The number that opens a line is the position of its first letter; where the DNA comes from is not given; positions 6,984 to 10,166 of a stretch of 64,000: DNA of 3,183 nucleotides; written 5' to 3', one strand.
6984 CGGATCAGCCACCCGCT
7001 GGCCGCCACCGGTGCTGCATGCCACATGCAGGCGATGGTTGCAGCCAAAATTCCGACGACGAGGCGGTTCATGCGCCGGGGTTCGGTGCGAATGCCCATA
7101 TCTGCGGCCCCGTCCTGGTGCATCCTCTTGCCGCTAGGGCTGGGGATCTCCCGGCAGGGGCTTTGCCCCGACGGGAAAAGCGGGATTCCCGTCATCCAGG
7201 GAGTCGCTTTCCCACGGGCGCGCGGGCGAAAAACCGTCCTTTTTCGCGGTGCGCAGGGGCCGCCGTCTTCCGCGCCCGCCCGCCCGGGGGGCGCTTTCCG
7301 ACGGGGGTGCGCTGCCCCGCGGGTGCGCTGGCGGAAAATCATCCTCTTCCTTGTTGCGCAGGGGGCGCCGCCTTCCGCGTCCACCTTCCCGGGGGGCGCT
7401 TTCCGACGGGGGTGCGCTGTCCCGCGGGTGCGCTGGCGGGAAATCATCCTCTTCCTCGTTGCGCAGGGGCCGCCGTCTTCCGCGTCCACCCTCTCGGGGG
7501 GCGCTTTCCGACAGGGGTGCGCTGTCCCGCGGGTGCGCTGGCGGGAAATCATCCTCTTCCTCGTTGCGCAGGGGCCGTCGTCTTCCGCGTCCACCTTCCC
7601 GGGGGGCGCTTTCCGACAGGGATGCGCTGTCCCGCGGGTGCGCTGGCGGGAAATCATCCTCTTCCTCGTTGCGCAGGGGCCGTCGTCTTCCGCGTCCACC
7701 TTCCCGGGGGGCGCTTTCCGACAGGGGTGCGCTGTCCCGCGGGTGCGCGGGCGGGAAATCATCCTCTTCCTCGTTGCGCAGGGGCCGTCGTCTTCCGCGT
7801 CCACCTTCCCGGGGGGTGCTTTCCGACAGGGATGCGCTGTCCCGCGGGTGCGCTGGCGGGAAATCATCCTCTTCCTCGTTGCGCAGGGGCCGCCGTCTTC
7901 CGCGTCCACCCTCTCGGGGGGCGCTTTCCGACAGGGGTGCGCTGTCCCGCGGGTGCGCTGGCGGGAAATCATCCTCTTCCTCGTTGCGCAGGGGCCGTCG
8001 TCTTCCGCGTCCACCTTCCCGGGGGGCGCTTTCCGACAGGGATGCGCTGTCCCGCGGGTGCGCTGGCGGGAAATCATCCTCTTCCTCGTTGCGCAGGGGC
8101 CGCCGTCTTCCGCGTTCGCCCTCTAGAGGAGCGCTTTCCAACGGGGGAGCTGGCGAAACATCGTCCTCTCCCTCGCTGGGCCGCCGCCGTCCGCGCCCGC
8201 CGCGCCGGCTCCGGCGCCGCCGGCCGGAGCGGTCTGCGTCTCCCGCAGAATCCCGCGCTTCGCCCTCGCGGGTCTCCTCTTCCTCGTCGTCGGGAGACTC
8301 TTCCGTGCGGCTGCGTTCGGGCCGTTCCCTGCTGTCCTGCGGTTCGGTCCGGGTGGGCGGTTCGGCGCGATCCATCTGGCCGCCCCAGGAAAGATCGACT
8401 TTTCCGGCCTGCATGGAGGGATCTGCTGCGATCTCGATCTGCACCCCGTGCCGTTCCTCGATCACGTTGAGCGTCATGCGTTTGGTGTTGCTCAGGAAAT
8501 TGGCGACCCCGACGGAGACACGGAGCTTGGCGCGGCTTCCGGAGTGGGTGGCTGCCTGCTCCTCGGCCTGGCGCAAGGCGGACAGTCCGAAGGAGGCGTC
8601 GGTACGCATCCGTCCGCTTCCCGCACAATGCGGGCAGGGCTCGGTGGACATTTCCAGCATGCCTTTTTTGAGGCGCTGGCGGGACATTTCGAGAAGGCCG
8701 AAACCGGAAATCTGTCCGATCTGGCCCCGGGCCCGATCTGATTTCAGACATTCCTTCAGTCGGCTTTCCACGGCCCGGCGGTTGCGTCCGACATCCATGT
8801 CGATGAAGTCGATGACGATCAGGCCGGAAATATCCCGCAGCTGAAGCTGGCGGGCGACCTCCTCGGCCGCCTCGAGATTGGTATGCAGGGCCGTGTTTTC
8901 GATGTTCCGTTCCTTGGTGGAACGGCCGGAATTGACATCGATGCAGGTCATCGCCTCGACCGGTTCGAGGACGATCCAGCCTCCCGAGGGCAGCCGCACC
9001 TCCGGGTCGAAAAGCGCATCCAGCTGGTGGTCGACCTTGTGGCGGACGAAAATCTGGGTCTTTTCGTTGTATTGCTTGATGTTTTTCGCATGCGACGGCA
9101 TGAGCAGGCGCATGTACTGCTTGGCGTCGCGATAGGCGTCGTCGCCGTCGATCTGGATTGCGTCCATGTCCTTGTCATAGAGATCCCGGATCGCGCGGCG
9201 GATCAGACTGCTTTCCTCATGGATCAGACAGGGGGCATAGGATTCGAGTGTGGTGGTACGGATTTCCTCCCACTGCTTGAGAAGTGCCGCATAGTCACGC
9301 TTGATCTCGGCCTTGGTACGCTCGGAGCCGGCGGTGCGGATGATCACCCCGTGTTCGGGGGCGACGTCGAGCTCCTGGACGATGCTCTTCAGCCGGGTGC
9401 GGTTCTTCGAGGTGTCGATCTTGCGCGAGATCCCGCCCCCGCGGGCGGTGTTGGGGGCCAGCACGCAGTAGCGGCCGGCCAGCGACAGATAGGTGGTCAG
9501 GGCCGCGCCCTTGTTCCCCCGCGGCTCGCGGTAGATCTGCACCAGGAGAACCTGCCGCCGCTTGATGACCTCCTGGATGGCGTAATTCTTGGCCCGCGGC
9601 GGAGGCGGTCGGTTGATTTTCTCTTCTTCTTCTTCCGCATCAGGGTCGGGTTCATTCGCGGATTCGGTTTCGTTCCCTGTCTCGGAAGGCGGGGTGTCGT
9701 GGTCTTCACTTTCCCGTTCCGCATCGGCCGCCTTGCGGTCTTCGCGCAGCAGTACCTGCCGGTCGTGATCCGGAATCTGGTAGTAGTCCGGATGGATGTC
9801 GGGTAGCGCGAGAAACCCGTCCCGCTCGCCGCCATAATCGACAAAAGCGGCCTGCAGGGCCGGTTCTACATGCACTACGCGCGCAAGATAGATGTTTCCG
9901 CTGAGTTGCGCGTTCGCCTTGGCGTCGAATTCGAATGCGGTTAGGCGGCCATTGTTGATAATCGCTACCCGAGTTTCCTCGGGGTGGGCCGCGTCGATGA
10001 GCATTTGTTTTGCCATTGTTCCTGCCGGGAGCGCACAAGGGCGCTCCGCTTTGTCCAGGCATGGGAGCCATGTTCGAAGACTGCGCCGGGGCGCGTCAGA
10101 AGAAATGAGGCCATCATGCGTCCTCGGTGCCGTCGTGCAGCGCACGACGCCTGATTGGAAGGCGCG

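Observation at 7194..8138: RNase E C-terminal region contains nine perfect-period 35-aa repeats with alternating Arg-rich and acidic blocks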

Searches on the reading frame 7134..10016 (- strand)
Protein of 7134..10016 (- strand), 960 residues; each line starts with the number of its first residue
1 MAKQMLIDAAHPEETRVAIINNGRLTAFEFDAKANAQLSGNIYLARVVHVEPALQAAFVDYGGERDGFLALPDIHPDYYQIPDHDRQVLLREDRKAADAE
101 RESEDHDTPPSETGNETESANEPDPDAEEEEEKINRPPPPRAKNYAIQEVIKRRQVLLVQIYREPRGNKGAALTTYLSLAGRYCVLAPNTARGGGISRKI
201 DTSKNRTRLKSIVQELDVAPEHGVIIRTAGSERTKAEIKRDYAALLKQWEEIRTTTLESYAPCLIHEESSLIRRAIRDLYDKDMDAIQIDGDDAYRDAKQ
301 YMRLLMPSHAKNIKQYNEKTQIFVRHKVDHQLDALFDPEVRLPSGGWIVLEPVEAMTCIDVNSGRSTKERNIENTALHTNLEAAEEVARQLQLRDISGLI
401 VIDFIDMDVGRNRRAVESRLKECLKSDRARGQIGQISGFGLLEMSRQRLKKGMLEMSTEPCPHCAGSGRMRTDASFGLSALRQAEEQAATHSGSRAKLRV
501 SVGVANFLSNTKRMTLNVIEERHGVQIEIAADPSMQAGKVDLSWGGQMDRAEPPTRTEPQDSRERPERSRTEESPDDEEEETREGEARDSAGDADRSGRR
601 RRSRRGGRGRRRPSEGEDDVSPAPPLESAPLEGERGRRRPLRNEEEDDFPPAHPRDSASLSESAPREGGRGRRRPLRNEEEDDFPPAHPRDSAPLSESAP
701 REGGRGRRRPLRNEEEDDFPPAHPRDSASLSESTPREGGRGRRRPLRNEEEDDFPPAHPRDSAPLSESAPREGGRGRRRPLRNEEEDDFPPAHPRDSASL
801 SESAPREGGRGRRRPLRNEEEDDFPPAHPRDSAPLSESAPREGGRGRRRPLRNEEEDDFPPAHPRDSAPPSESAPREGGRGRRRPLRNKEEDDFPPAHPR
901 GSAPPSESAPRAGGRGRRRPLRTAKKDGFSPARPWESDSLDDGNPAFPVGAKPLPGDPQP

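Call 6: search_protein_families(library=pfam, proteins=[window:7134-10016:-], max_evalue=0.01)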
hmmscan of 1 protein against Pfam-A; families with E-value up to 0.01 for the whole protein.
window:7134-10016:- (960 aa): 2 families
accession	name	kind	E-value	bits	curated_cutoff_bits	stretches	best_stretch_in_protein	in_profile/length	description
PF10150.14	RNase_E_G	-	8.1e-96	321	25.5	1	178-448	1-269/270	Ribonuclease E/G family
PF20833.2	RNase_E_G_Thio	-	4.5e-21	75.2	26.8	1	460-541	1-82/86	RNase E/G, Thioredoxin-like domain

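Call 7: search_protein_families(library=ncbifam, proteins=[window:7134-10016:-], max_evalue=0.01)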
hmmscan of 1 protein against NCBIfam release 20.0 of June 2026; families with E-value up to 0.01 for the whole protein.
window:7134-10016:- (960 aa): 5 families
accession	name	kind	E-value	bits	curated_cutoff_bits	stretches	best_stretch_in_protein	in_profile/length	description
TIGR00757.1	RNaseEG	subfamily_domain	4.2e-151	503.6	325.95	1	14-476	1-409/415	Rne/Rng family ribonuclease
NF008074.0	PRK10811.1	equivalog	1.7e-130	436.7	908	2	146-537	89-481/1068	ribonuclease E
NF008689.0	PRK11712.1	equivalog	6e-92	308.6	594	2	145-541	91-485/489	ribonuclease G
NF052588.1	RnaseEMycob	equivalog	1.4e-80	271.4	1400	2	145-474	410-751/945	ribonuclease E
NF052586.1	RnaseECyano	equivalog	1.6e-78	264.7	900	1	145-606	80-547/619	ribonuclease E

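Call 8: find_homologous_proteins(query=window:7134-10016:-)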
Query window:7134-10016:- (960 aa): 8000 proteins with E <= 0.001 among 8000 candidates; the best 120 are listed.
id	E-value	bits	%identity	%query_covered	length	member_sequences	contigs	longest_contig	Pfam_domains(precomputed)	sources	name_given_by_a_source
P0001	0.0e+0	2118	100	100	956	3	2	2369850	PF10150.15,PF20833.3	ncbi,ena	-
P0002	0.0e+0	2106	97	90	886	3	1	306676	PF10150.15,PF20833.3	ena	-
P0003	0.0e+0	1595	-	-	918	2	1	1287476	PF10150.15,PF20833.3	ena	-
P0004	1.1e-211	724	60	57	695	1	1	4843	PF10150.15,PF20833.3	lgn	-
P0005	1.7e-210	720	58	58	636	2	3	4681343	PF10150.15,PF20833.3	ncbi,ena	-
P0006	2.5e-201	689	59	56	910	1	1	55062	PF10150.15,PF20833.3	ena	-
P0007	6.2e-194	665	56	57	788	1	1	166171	PF10150.15,PF20833.3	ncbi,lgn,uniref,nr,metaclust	ncbi:ribonuclease E/G [Thermopetrobacter sp. TC1]|uniref:Rne/Rng family ribonuclease n=1 Tax=Thermop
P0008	3.6e-193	662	53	56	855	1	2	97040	PF10150.15,PF20833.3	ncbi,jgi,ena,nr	ncbi:MAG: ribonuclease E/G [Alphaproteobacteria bacterium HGW-Alphaproteobacteria-2]|nr:MAG: ribonuc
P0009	8.7e-193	661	54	56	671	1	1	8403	PF10150.15,PF20833.3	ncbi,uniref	ncbi:MAG: ribonuclease E/G, partial [Parvibaculum sedimenti]|uniref:Rne/Rng family ribonuclease n=1 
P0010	3.3e-192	659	56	57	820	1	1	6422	PF10150.15,PF20833.3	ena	-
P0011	4.4e-192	659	51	63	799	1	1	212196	PF10150.15,PF20833.3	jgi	jgi:ribonuclease E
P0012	5.4e-192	658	56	57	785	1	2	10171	PF10150.15,PF20833.3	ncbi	-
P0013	6.5e-192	658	55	56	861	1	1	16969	PF10150.15,PF20833.3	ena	-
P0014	6.5e-192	658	57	57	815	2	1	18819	PF10150.15,PF20833.3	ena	-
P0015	8.4e-192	658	52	62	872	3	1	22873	PF10150.15,PF20833.3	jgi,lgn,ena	-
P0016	1.6e-191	657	55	56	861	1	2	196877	PF10150.15,PF20833.3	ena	-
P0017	1.6e-191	657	52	62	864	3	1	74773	PF10150.15,PF20833.3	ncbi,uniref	ncbi:Rne/Rng family ribonuclease [Parvibaculum sp.]|uniref:Rne/Rng family ribonuclease n=1 Tax=Parvi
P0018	1.9e-191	657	55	58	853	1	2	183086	PF10150.15,PF20833.3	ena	-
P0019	2.2e-191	656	55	56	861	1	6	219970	PF10150.15,PF20833.3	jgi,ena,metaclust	metaclust:\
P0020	2.3e-191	656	54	58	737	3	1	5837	PF10150.15,PF20833.3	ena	-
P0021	2.3e-191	656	55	56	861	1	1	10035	PF10150.15,PF20833.3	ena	-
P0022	2.6e-191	656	55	56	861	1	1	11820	PF10150.15,PF20833.3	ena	-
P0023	3.1e-191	656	52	61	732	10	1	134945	PF10150.15,PF20833.3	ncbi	-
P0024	4.3e-191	656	54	56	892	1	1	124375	PF10150.15,PF20833.3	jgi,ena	-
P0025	6.6e-191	655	55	56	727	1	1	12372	PF10150.15,PF20833.3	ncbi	-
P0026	8.1e-191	655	54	56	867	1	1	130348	PF10150.15,PF20833.3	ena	-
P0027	9.5e-191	654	55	56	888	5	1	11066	PF10150.15,PF20833.3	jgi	-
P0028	1.0e-190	654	54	56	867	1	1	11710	PF10150.15,PF20833.3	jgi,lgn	-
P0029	1.1e-190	654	60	41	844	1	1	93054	PF10150.15,PF20833.3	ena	-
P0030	1.1e-190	654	54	56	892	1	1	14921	PF10150.15,PF20833.3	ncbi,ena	-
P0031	1.9e-190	653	56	57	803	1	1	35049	PF10150.15,PF20833.3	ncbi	-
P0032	2.3e-190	653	53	58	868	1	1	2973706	PF10150.15,PF20833.3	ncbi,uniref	ncbi:Rne/Rng family ribonuclease [Parvibaculum sp.]|uniref:ribonuclease E/G n=1 Tax=Parvibaculum sp.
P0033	2.9e-190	653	53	61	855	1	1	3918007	PF10150.15,PF20833.3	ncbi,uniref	ncbi:ribonuclease E/G [Coralliovum pocilloporae]|uniref:ribonuclease E/G n=1 Tax=Coralliovum pocillo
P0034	3.1e-190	653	55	56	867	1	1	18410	PF10150.15,PF20833.3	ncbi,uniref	ncbi:MAG: hypothetical protein AMXMBFR74_30760 [Parvibaculum sp.]|uniref:Rne/Rng family ribonuclease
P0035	3.3e-190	653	59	43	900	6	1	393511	PF10150.15,PF20833.3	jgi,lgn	-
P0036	3.4e-190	653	54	55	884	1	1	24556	PF10150.15,PF20833.3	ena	-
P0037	4.1e-190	652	59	43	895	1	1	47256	PF10150.15,PF20833.3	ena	-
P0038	4.1e-190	652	59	43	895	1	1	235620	PF10150.15,PF20833.3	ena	-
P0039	4.8e-190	652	54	56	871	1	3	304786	PF10150.15,PF20833.3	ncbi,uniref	ncbi:ribonuclease E/G [Parvibaculum sp.]|uniref:Rne/Rng family ribonuclease n=1 Tax=Parvibaculum sp.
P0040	5.8e-190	652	58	44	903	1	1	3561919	PF10150.15,PF20833.3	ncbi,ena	-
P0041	6.3e-190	652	54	56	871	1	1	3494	PF10150.15,PF20833.3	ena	-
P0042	7.3e-190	651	54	56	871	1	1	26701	PF10150.15,PF20833.3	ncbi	ncbi:MAG: ribonuclease E/G [Pseudomonadota bacterium]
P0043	7.5e-190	651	54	56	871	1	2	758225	PF10150.15,PF20833.3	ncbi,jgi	jgi:ribonuclease E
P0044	9.6e-190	651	54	56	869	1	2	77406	PF10150.15,PF20833.3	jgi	jgi:ribonuclease E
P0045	1.2e-189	651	55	56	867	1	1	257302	PF10150.15,PF20833.3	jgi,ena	-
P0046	1.2e-189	651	54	56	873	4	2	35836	PF10150.15,PF20833.3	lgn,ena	-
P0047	1.4e-189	650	55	56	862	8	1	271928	PF10150.15,PF20833.3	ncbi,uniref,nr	ncbi:MAG: Rne/Rng family ribonuclease [Parvibaculum sp.]|uniref:Rne/Rng family ribonuclease n=1 Tax=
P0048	1.6e-189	650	55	56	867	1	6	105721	PF10150.15,PF20833.3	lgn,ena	-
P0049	1.7e-189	650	53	57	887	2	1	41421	PF10150.15,PF20833.3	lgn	-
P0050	1.8e-189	650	56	55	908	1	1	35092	PF10150.15,PF20833.3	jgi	jgi:ribonuclease E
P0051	2.0e-189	650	51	62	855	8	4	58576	PF10150.15,PF20833.3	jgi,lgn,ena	jgi:ribonuclease E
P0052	2.0e-189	650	51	58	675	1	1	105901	PF10150.15,PF20833.3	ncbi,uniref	ncbi:MAG: ribonuclease E/G, partial [Parvibaculum sp.]|uniref:Rne/Rng family ribonuclease n=1 Tax=Pa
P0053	2.0e-189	650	52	60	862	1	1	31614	PF10150.15,PF20833.3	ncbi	ncbi:MAG: Rne/Rng family ribonuclease [Parvibaculum sp.]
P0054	2.1e-189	650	52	60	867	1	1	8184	PF10150.15,PF20833.3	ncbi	-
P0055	2.2e-189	650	52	60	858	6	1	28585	PF10150.15,PF20833.3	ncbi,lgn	ncbi:MAG: ribonuclease E/G [Parvibaculum sp.]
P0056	2.2e-189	650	52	60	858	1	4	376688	PF10150.15,PF20833.3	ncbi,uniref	ncbi:MAG: ribonuclease E/G [Parvibaculum sp.]|uniref:Rne/Rng family ribonuclease n=1 Tax=Alphaproteo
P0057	2.4e-189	650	52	60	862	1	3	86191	PF10150.15,PF20833.3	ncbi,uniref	ncbi:MAG: Rne/Rng family ribonuclease [Parvibaculum sp.]|uniref:ribonuclease E/G n=1 Tax=Parvibaculu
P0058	2.8e-189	650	59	43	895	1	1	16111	PF10150.15,PF20833.3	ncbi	ncbi:MAG: Rne/Rng family ribonuclease [Marivivens sp.]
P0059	3.1e-189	649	54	57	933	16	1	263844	PF10150.15,PF20833.3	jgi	-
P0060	3.3e-189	649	54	56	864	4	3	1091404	PF10150.15,PF20833.3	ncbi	-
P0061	3.3e-189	649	54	58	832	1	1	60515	PF10150.15,PF20833.3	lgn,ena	-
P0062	3.4e-189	649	54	55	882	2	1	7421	PF10150.15,PF20833.3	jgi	-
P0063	3.7e-189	649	54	55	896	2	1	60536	PF10150.15,PF20833.3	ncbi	-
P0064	4.0e-189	649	58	44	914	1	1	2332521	PF10150.15,PF20833.3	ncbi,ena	-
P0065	4.9e-189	649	57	56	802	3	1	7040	PF10150.15,PF20833.3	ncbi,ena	-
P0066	4.9e-189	649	56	45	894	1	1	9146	PF10150.15,PF20833.3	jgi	jgi:ribonuclease E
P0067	5.8e-189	648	55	58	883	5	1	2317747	PF10150.15,PF20833.3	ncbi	ncbi:Rne/Rng family ribonuclease [Stappia sp. ICDLI1TA098]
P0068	6.2e-189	648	54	58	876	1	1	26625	PF10150.15,PF20833.3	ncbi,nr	ncbi:MAG: ribonuclease E/G [Phyllobacteriaceae bacterium]|nr:ribonuclease E/G [Phyllobacteriaceae ba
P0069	7.1e-189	648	57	45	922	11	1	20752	PF10150.15,PF20833.3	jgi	-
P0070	7.8e-189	648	56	55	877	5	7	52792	PF10150.15,PF20833.3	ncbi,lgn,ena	-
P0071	8.2e-189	648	54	56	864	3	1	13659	PF10150.15,PF20833.3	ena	-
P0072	8.7e-189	648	54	57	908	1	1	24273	PF10150.15,PF20833.3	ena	-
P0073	8.8e-189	648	59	44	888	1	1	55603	PF10150.15,PF20833.3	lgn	-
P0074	8.9e-189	648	54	55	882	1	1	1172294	PF10150.15,PF20833.3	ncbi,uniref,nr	ncbi:ribonuclease E/G [Devosia sp. ZB163]|uniref:Rne/Rng family ribonuclease n=1 Tax=Devosia sp. ZB1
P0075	9.0e-189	648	52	58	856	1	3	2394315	PF10150.15,PF20833.3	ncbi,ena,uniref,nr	ncbi:ribonuclease E/G [Parvibaculum sp.]|uniref:Rne/Rng family ribonuclease n=1 Tax=Parvibaculum sp.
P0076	9.6e-189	648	56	56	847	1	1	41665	PF10150.15,PF20833.3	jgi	-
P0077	1.0e-188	648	53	57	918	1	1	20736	PF10150.15,PF20833.3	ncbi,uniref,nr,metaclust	ncbi:ribonuclease E [Devosia insulae DS-56]|uniref:Ribonuclease E n=1 Tax=Devosia insulae DS-56 TaxI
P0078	1.1e-188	648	58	44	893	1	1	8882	PF10150.15,PF20833.3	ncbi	-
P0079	1.1e-188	648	55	58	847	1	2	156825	PF10150.15,PF20833.3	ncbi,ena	-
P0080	1.1e-188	648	60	42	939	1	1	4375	PF10150.15,PF20833.3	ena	-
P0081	1.3e-188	647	60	41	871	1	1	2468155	PF10150.15,PF20833.3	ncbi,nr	ncbi:MAG: ribonuclease E/G [Parvibaculaceae bacterium]|nr:ribonuclease E/G [Parvibaculaceae bacteriu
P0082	1.4e-188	647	57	44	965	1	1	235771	PF10150.15,PF20833.3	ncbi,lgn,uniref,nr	ncbi:RNAse E [Rhodobacter aestuarii]|uniref:Ribonuclease E n=1 Tax=Rhodobacter aestuarii TaxID=45358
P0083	1.4e-188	647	56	55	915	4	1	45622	PF10150.15,PF20833.3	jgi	jgi:ribonuclease E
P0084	1.4e-188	647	53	60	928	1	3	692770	PF10150.15,PF20833.3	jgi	jgi:ribonuclease E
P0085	1.5e-188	647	56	56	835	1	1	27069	PF10150.15,PF20833.3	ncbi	ncbi:MAG: Rne/Rng family ribonuclease [Geminicoccaceae bacterium]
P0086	1.6e-188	647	56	46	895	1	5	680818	PF10150.15,PF20833.3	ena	-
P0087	1.8e-188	647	55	56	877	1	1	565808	PF10150.15,PF20833.3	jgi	jgi:ribonuclease E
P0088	1.9e-188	647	58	44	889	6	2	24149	PF10150.15,PF20833.3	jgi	jgi:ribonuclease E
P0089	2.0e-188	647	53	59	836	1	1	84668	PF10150.15,PF20833.3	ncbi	-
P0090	2.1e-188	647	56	46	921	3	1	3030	PF10150.15,PF20833.3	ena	-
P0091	2.2e-188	647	54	58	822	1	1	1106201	PF10150.15,PF20833.3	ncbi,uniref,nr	ncbi:ribonuclease E/G [Rhizobiales bacterium]|uniref:Rne/Rng family ribonuclease n=1 Tax=Hongsoonwoo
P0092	2.3e-188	646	58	45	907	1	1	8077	PF10150.15,PF20833.3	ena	-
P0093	3.0e-188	646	58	43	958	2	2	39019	PF10150.15,PF00575.30,PF20833.3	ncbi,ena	-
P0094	3.0e-188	646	59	43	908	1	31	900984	PF10150.15,PF20833.3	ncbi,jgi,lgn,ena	jgi:ribonuclease E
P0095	3.2e-188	646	58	43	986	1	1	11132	PF10150.15,PF20833.3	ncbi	-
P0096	3.4e-188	646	59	43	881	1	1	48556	PF10150.15,PF20833.3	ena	-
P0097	3.6e-188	646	59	41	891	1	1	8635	PF10150.15,PF20833.3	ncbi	-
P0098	4.0e-188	646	54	56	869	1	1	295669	PF10150.15,PF20833.3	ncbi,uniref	ncbi:ribonuclease E/G [Parvibaculum sp.]|uniref:Rne/Rng family ribonuclease n=1 Tax=Parvibaculum sp.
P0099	4.1e-188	646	54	56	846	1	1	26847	PF10150.15,PF20833.3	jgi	-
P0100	4.3e-188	646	58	45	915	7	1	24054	PF10150.15,PF20833.3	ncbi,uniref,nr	ncbi:Rne/Rng family ribonuclease [Parvibaculum sp.]|uniref:Rne/Rng family ribonuclease n=1 Tax=Parvi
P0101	4.3e-188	646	59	43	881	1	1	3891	PF10150.15,PF20833.3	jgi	-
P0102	4.3e-188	646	55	55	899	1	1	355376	PF10150.15,PF20833.3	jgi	-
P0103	4.7e-188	645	59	43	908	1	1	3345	PF10150.15,PF20833.3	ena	-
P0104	4.8e-188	645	58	45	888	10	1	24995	PF10150.15,PF20833.3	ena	-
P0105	5.0e-188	645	56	55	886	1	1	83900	PF10150.15,PF20833.3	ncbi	-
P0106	5.2e-188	645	54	55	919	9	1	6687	PF10150.15,PF20833.3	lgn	-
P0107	5.8e-188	645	59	43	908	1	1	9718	PF10150.15,PF20833.3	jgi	-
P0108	6.2e-188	645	54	56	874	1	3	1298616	PF10150.15,PF20833.3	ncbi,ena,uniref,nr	ncbi:ribonuclease E/G [Parvibaculum sp.]|uniref:Rne/Rng family ribonuclease n=1 Tax=Parvibaculum sp.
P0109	6.7e-188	645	60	41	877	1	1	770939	PF10150.15,PF00575.30,PF20833.3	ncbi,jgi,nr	ncbi:Rne/Rng family ribonuclease [Rhodobacterales bacterium FZCC0188]|jgi:ribonuclease E|nr:Rne/Rng 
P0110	6.9e-188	645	55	57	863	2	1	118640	PF10150.15,PF20833.3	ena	-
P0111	7.1e-188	645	54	46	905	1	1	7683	PF10150.15,PF20833.3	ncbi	-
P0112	7.6e-188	645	59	43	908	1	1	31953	PF10150.15,PF20833.3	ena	-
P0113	7.7e-188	645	59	43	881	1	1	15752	PF10150.15,PF20833.3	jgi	-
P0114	8.1e-188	645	56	55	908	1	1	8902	PF10150.15,PF20833.3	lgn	-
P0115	8.3e-188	645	59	42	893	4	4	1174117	PF10150.15,PF20833.3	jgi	jgi:ribonuclease E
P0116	8.4e-188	645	53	57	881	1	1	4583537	PF10150.15,PF20833.3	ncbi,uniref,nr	uniref:Rne/Rng family ribonuclease n=1 Tax=Pararhizobium sp. IMCC3301 TaxID=3067904 RepID=UPI0027419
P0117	8.6e-188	645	54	55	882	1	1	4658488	PF10150.15,PF20833.3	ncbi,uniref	ncbi:Rne/Rng family ribonuclease [Devosia sp. CN2-171]|uniref:Rne/Rng family ribonuclease n=1 Tax=De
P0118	8.7e-188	645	54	46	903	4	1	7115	PF10150.15,PF20833.3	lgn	-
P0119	9.9e-188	644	-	-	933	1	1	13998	PF10150.15,PF20833.3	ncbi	-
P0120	1.1e-187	644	58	43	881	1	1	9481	PF10150.15,PF20833.3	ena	-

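Call 11: find_encoding_contigs(protein=P0002, flank=6000, max_places=3)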
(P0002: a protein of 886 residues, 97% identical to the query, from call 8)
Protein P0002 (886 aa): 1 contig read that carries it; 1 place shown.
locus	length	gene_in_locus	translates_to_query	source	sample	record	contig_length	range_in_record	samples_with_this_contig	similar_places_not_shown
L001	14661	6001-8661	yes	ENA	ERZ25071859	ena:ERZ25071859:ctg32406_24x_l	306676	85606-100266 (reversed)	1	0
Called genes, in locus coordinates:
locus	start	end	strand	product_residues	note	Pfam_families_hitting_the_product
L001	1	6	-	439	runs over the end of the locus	PF00483:NTP_transferase, PF22640:ManC_GMP_beta-helix, PF01050:MannoseP_isomer, PF07883:Cupin_2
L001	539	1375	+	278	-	PF00459:Inositol_P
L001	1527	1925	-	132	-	-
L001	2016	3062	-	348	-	PF04754:Transposase_31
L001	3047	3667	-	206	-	-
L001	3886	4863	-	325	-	PF00561:Abhydrolase_1, PF12146:Hydrolase_4, PF12697:Abhydrolase_6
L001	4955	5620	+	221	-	PF01914:MarC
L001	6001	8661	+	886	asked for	PF10150:RNase_E_G, PF20833:RNase_E_G_Thio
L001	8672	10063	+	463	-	PF01435:Peptidase_M48, PF13428:TPR_14 (faint), PF14559:TPR_19 (weak), PF07719:TPR_2 (faint), PF13432:TPR_16, PF23914:TPR_CcmH_CycH, PF13414:TPR_11 (weak)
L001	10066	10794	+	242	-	PF18312:ScsC_N (weak), PF13098:Thioredoxin_2 (weak), PF13462:Thioredoxin_4, PF01323:DSBA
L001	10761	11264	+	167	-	PF01220:DHquinase_II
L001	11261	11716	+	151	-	PF00364:Biotin_lipoyl, PF25984:BSH_YknX (faint)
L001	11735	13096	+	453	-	PF00289:Biotin_carb_N, PF02222:ATP-grasp, PF02786:CPSase_L_D2, PF07478:Dala_Dala_lig_C, PF02785:Biotin_carb_C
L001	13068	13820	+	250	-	PF03588:Leu_Phe_trans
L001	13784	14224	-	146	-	PF09923:DUF2155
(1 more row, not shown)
